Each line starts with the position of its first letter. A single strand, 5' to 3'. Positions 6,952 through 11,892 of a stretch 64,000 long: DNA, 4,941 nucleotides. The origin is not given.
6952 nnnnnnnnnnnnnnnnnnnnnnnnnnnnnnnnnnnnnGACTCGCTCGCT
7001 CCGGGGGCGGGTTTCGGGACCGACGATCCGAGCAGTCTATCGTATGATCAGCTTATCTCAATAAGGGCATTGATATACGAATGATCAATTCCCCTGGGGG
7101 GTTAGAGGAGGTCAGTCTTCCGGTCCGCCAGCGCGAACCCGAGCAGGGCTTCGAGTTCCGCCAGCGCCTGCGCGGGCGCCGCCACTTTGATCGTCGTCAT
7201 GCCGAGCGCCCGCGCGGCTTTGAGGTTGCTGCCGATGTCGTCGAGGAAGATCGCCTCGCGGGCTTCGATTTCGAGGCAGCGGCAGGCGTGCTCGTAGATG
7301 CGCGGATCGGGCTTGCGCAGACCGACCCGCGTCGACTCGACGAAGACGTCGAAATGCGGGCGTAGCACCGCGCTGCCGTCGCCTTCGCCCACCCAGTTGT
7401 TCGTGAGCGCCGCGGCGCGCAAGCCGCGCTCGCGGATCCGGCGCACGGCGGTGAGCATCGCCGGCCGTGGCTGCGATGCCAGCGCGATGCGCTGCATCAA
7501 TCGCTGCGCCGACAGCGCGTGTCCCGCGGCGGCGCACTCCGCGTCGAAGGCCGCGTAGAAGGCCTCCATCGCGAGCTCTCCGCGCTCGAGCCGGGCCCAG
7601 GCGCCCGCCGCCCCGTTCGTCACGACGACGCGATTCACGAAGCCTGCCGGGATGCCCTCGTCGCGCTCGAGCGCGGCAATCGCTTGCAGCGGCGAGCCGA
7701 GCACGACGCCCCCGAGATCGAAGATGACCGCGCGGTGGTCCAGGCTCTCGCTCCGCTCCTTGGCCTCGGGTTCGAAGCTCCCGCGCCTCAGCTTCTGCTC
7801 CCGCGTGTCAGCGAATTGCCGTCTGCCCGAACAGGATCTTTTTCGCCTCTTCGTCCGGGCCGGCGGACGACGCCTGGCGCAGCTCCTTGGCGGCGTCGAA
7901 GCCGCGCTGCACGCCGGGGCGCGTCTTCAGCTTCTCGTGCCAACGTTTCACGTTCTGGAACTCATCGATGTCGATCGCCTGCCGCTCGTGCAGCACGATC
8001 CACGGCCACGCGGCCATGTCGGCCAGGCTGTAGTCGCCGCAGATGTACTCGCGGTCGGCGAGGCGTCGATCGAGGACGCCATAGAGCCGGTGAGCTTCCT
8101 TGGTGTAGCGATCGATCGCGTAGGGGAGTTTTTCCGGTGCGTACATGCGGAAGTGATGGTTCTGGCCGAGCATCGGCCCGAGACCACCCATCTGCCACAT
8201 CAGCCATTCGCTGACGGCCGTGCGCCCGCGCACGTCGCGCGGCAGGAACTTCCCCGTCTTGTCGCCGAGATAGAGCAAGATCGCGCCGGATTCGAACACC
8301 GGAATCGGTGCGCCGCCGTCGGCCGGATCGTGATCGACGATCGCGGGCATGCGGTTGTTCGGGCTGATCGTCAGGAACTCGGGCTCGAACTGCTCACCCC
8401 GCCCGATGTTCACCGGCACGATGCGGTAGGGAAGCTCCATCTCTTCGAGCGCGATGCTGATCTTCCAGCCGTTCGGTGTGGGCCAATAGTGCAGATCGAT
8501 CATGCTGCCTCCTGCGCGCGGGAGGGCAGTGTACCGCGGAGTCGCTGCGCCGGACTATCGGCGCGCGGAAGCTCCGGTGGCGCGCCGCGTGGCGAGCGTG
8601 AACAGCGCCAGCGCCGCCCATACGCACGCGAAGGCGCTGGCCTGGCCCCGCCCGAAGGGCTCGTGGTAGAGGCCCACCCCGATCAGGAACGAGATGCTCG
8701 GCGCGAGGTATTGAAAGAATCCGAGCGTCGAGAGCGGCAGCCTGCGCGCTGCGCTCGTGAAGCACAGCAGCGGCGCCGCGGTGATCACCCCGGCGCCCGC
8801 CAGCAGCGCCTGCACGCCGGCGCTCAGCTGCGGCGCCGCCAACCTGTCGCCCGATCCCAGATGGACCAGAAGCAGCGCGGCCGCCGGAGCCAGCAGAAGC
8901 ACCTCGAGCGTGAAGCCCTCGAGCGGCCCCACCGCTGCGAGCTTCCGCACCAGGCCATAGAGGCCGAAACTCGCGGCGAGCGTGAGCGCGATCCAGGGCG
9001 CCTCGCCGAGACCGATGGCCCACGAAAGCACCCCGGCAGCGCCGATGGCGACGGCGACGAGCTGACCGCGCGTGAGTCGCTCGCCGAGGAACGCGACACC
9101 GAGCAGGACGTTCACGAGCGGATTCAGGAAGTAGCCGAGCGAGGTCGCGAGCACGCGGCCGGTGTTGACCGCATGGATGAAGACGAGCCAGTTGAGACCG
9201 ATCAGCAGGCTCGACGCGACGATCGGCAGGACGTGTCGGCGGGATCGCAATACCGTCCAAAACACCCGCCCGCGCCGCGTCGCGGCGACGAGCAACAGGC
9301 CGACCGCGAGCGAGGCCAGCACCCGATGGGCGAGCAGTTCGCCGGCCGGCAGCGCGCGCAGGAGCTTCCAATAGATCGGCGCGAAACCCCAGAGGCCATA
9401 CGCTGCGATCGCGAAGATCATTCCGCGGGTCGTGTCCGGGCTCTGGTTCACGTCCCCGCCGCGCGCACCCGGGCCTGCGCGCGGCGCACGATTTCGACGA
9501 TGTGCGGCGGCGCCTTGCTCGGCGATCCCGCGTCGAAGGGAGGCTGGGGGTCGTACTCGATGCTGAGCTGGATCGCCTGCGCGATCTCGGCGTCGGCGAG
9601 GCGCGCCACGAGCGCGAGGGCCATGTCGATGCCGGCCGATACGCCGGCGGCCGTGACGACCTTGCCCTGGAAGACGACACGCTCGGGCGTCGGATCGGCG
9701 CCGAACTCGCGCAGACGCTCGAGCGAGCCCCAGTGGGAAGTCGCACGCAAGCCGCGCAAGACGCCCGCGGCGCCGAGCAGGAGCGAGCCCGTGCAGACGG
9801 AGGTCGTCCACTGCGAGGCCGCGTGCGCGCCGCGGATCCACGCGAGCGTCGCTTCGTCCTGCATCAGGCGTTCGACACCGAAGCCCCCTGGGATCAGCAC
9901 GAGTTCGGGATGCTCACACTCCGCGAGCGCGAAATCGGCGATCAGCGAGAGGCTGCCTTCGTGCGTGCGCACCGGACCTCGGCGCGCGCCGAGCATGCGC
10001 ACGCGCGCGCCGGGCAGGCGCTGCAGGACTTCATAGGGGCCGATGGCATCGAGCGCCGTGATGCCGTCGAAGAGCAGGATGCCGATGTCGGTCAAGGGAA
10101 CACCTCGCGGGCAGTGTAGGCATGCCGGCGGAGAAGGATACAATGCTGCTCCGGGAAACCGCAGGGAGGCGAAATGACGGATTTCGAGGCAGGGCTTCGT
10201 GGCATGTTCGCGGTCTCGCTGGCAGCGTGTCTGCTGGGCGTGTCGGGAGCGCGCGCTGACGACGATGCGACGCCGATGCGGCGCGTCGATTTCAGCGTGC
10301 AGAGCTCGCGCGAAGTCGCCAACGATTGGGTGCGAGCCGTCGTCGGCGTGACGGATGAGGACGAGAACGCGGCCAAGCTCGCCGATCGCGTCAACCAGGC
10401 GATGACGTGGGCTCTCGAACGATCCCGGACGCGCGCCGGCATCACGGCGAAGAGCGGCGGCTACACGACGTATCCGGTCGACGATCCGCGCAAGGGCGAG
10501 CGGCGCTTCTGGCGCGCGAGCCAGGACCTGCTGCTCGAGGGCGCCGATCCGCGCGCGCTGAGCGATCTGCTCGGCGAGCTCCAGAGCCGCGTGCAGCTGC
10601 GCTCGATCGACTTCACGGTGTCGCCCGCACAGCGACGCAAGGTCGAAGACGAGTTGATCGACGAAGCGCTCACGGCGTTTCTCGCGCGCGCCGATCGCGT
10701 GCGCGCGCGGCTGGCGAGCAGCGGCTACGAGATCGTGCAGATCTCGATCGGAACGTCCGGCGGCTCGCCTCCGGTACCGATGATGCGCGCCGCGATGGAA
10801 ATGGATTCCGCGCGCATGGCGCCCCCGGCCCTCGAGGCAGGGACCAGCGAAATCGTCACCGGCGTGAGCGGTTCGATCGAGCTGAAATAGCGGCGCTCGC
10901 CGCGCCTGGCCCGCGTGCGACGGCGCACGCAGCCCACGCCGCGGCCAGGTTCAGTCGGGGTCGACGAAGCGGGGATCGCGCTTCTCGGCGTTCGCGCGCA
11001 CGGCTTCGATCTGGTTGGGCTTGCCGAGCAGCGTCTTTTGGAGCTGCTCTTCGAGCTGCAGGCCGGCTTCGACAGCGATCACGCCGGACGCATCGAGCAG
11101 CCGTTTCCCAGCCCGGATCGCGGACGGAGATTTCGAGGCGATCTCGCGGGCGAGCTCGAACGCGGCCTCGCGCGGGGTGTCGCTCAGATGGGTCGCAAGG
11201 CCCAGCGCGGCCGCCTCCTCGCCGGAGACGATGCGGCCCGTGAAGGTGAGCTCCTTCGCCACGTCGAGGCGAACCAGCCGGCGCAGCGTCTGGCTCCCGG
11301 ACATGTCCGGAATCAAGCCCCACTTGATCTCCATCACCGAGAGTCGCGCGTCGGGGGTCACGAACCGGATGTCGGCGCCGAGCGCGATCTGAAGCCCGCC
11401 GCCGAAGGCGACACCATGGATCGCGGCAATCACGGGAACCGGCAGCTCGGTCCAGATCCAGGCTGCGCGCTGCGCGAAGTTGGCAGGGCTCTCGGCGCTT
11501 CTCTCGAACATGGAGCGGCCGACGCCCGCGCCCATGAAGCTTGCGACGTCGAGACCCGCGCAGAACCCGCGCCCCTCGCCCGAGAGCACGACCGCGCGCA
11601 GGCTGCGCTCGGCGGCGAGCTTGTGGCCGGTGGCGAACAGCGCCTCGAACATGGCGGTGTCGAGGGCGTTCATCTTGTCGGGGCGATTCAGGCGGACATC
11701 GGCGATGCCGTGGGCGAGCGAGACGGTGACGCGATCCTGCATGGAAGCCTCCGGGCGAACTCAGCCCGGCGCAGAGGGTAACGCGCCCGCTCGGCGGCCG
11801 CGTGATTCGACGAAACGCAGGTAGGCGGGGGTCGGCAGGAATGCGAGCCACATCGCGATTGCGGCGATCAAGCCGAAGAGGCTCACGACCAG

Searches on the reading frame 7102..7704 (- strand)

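Call 41: search_protein_families(library=pfam, proteins=[window:7102-7704:-], max_evalue=0.0001)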
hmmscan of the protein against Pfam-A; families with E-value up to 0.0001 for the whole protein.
window:7102-7704:- (200 aa): 2 families
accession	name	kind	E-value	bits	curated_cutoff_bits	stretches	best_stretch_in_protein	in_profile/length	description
PF00702.32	Hydrolase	-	4.8e-14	53.6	26.4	1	25-168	51-191/191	haloacid dehalogenase-like hydrolase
PF13419.12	HAD_2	-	1.3e-08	35.6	23.8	1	79-174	80-178/178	Haloacid dehalogenase-like hydrolase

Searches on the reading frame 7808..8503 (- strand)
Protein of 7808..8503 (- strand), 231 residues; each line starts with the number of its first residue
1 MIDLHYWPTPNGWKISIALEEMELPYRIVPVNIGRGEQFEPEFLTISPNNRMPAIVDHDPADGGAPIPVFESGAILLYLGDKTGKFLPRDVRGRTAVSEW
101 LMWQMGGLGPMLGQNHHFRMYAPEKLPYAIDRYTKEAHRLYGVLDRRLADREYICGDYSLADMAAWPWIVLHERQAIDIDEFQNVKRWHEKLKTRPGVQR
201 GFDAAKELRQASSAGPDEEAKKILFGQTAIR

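Call 41: search_protein_families(library=pfam, proteins=[window:7808-8503:-], max_evalue=0.0001)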
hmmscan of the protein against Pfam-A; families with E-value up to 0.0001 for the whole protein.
window:7808-8503:- (231 aa): 5 families
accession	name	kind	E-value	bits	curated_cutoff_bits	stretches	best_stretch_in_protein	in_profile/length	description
PF02798.26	GST_N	-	5.1e-13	49.6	20.9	1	5-79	7-74/76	Glutathione S-transferase, N-terminal domain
PF13409.12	GST_N_2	-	1.1e-11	45.6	25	1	10-81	3-69/70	Glutathione S-transferase, N-terminal domain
PF13417.12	GST_N_3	-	5.1e-08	33.6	22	1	4-82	1-70/75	Glutathione S-transferase, N-terminal domain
PF00043.30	GST_C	-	4.3e-07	30.5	20.7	1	131-196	25-93/93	Glutathione S-transferase, C-terminal domain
PF13410.11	GST_C_2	-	6.7e-05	23.3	24.9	0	128-171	2-46/69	Glutathione S-transferase, C-terminal domain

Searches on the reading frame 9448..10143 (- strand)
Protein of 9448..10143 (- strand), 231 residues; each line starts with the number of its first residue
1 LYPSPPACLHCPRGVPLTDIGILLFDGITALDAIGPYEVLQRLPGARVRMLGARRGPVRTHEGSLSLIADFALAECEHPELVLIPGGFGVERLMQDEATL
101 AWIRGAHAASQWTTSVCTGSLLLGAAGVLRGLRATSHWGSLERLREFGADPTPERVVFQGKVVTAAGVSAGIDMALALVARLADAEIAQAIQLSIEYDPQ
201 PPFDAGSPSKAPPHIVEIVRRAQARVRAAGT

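Call 41: search_protein_families(library=pfam, proteins=[window:9448-10143:-], max_evalue=0.0001)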
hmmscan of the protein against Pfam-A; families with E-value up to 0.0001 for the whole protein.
window:9448-10143:- (231 aa): 1 family
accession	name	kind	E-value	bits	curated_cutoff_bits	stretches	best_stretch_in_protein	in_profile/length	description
PF01965.30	DJ-1_PfpI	-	1.2e-27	97.2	26.6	1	20-180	3-164/165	DJ-1/PfpI family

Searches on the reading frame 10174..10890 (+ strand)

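Call 41: search_protein_families(library=pfam, proteins=[window:10174-10890:+], max_evalue=0.0001)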
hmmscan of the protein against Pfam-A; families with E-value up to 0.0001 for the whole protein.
window:10174-10890:+ (238 aa): 1 family
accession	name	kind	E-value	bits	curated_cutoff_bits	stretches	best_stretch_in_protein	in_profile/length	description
PF04402.19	SIMPL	-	6.7e-27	95.5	25.2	1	40-233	3-203/205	Protein of unknown function (DUF541)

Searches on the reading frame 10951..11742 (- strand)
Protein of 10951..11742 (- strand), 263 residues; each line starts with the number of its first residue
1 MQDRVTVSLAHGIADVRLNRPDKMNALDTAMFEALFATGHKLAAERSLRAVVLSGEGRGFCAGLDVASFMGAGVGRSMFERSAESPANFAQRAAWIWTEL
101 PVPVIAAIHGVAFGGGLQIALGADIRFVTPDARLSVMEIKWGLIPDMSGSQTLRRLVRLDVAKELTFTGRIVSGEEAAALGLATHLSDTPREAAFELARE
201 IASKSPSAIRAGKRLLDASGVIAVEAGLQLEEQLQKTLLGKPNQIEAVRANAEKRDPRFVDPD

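Call 41: search_protein_families(library=pfam, proteins=[window:10951-11742:-], max_evalue=0.0001)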
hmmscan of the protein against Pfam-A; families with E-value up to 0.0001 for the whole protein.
window:10951-11742:- (263 aa): 2 families
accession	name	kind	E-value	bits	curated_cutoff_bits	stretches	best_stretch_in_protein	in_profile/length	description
PF00378.25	ECH_1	-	5.5e-41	141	27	1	11-261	4-250/251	Enoyl-CoA hydratase/isomerase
PF16113.10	ECH_2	-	3.5e-35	122.5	27.2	1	16-190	4-175/335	Enoyl-CoA hydratase/isomerase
